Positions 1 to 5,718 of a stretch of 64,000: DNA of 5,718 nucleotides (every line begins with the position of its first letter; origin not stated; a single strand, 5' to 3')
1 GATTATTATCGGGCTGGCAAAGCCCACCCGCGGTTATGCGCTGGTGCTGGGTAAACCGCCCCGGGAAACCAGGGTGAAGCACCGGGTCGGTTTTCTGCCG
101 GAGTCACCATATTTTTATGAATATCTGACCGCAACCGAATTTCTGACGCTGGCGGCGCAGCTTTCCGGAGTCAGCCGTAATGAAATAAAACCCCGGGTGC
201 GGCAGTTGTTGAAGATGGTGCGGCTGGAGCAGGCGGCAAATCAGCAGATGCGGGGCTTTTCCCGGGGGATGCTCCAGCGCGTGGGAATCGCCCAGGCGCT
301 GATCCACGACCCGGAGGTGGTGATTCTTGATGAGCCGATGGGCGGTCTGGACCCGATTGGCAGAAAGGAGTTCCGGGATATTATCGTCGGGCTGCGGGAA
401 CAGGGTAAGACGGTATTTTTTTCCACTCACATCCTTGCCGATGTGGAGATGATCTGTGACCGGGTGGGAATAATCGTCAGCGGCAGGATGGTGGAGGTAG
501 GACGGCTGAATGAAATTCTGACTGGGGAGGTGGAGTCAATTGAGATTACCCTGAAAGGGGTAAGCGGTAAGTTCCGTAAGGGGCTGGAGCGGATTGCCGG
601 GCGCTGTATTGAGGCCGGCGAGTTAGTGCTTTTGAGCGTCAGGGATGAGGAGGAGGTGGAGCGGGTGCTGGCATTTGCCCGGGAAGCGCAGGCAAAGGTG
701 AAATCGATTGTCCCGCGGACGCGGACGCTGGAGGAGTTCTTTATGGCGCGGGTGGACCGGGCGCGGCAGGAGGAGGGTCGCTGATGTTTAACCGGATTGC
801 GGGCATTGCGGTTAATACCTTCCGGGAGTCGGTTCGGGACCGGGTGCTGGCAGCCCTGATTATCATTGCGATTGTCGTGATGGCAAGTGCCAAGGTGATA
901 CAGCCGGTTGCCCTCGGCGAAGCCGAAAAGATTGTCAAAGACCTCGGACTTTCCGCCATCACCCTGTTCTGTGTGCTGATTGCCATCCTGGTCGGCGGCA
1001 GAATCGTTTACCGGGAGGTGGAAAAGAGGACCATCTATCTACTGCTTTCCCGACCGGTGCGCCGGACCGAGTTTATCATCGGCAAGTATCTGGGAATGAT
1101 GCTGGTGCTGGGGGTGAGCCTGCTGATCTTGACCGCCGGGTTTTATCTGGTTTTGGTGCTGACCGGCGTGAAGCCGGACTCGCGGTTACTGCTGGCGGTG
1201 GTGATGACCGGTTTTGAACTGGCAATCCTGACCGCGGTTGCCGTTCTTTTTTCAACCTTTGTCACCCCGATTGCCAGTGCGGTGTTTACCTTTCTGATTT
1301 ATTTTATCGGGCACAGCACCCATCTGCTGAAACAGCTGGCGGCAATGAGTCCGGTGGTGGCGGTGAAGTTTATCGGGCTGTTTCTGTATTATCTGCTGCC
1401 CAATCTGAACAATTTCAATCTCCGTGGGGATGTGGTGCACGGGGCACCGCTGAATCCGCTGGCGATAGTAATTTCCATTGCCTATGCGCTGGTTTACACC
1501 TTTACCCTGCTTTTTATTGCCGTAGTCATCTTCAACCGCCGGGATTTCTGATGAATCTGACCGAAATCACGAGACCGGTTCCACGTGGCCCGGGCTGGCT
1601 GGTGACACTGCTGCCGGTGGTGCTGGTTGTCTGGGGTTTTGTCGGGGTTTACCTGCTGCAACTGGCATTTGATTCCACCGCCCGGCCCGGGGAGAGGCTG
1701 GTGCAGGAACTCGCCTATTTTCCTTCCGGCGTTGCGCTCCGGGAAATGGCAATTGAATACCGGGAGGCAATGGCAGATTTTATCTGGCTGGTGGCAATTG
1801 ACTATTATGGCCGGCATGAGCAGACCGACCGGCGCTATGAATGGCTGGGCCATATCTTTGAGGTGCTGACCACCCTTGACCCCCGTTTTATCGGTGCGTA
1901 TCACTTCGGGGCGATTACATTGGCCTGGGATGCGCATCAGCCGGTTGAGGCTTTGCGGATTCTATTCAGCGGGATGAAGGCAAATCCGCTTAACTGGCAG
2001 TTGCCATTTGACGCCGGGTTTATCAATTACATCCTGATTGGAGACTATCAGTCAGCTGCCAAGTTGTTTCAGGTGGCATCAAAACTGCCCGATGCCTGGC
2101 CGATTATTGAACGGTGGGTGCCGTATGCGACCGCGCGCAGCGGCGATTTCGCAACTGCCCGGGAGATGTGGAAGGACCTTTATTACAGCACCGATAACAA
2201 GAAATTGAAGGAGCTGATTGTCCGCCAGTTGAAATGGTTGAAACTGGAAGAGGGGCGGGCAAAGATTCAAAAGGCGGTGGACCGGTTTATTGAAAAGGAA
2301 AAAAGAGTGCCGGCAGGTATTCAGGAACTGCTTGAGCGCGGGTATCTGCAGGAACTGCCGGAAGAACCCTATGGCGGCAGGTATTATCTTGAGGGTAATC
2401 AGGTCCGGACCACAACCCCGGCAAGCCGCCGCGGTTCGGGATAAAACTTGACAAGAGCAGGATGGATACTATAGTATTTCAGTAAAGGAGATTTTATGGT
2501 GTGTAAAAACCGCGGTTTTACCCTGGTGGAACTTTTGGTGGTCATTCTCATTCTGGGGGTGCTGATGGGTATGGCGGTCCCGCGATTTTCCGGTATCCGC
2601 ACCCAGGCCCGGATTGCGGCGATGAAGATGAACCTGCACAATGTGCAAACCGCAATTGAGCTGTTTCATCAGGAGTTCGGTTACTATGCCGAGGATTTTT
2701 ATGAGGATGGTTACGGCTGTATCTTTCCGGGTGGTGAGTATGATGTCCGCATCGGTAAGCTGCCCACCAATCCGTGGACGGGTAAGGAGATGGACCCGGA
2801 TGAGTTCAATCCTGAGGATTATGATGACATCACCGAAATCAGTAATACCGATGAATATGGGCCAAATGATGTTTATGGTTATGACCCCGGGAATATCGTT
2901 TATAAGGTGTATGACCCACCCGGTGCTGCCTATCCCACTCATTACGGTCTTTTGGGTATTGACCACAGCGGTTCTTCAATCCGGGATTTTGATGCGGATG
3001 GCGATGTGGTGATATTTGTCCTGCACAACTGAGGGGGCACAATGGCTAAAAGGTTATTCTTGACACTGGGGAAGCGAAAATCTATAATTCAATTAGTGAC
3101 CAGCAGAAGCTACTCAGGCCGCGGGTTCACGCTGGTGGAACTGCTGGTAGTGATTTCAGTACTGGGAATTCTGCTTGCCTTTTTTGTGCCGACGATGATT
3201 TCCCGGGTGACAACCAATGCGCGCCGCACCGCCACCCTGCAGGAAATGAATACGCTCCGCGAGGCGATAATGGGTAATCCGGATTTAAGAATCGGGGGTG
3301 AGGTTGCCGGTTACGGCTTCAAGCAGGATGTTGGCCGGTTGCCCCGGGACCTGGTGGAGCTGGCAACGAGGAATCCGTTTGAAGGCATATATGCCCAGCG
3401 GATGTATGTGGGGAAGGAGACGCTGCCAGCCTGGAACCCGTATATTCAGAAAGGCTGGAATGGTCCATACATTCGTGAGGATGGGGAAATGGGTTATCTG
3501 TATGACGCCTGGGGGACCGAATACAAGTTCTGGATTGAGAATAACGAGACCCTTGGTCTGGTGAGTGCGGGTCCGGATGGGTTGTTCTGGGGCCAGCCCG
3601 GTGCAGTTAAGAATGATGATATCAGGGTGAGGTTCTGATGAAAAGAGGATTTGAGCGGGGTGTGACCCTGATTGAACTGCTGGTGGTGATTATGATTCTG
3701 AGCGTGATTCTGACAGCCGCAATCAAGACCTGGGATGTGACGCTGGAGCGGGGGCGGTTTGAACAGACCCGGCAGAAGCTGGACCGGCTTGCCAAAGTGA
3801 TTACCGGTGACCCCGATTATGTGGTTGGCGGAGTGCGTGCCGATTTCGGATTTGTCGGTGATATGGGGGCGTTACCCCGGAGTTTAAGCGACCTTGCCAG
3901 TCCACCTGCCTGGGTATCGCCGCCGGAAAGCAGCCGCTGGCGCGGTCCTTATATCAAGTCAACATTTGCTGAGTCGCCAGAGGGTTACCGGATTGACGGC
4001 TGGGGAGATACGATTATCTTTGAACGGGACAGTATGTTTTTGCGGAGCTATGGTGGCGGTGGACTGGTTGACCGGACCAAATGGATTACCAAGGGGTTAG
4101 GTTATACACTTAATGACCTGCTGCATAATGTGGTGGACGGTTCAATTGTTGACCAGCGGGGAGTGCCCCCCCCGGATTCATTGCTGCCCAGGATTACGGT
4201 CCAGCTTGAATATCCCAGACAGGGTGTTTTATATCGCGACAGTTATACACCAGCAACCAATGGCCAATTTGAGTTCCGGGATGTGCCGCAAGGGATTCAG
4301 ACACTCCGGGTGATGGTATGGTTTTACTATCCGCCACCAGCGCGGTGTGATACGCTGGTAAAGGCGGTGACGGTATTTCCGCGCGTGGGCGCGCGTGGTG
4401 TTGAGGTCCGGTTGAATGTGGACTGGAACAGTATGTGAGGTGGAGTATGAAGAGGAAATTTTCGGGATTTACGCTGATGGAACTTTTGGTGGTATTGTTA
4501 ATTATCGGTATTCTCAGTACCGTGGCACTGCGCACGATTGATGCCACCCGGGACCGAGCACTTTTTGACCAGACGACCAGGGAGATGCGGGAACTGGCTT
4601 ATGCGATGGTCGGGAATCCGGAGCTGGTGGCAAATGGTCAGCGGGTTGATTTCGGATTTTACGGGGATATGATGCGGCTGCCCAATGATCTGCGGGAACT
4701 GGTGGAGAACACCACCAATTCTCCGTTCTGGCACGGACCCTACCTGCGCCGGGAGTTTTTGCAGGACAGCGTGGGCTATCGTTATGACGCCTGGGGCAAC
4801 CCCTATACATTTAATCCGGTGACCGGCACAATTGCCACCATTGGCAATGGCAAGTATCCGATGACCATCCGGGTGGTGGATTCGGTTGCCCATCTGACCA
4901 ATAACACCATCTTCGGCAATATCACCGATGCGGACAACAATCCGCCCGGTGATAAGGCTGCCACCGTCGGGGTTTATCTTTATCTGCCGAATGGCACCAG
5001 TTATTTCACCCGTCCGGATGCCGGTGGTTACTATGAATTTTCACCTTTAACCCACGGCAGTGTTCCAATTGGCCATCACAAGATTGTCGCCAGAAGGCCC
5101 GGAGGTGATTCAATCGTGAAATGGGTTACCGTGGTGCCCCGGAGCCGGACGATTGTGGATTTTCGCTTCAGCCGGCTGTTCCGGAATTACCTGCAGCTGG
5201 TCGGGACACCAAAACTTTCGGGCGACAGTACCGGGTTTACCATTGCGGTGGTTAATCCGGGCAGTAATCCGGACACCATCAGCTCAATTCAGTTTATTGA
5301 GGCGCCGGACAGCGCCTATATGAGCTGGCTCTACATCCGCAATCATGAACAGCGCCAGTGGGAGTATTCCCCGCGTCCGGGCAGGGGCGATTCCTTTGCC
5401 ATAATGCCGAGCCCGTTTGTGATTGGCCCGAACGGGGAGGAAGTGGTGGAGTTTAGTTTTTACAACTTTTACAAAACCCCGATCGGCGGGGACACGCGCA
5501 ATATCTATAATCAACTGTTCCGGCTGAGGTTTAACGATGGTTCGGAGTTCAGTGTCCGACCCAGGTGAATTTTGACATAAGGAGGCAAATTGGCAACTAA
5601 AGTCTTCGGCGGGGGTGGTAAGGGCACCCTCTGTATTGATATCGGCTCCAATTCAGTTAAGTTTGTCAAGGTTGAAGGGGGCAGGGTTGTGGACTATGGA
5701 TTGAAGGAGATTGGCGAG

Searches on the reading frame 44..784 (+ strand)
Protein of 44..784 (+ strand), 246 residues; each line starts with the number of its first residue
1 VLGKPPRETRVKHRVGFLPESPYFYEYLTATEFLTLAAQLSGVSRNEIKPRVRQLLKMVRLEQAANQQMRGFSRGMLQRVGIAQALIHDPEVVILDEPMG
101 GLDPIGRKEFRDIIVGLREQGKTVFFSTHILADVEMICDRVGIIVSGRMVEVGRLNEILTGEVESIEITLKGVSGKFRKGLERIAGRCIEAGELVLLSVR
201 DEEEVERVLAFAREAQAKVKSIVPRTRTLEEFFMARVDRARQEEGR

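Call 53: search_protein_families(library=pfam, proteins=[window:44-784:+], max_evalue=0.00001)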
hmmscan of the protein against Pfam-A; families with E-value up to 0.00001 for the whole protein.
window:44-784:+ (246 aa): 1 family
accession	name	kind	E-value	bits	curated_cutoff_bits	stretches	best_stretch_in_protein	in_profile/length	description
PF00005.33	ABC_tran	-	2.7e-11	44.6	25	1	8-99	54-136/137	ABC transporter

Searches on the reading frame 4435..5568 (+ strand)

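Call 53: search_protein_families(library=pfam, proteins=[window:4435-5568:+], max_evalue=0.00001)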
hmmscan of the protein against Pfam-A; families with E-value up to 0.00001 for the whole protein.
window:4435-5568:+ (377 aa): 1 family
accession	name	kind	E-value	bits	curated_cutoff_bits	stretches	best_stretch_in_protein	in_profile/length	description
PF07963.17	N_methyl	-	2.8e-07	30.3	21.2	1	7-32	2-27/27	Prokaryotic N-terminal methylation motif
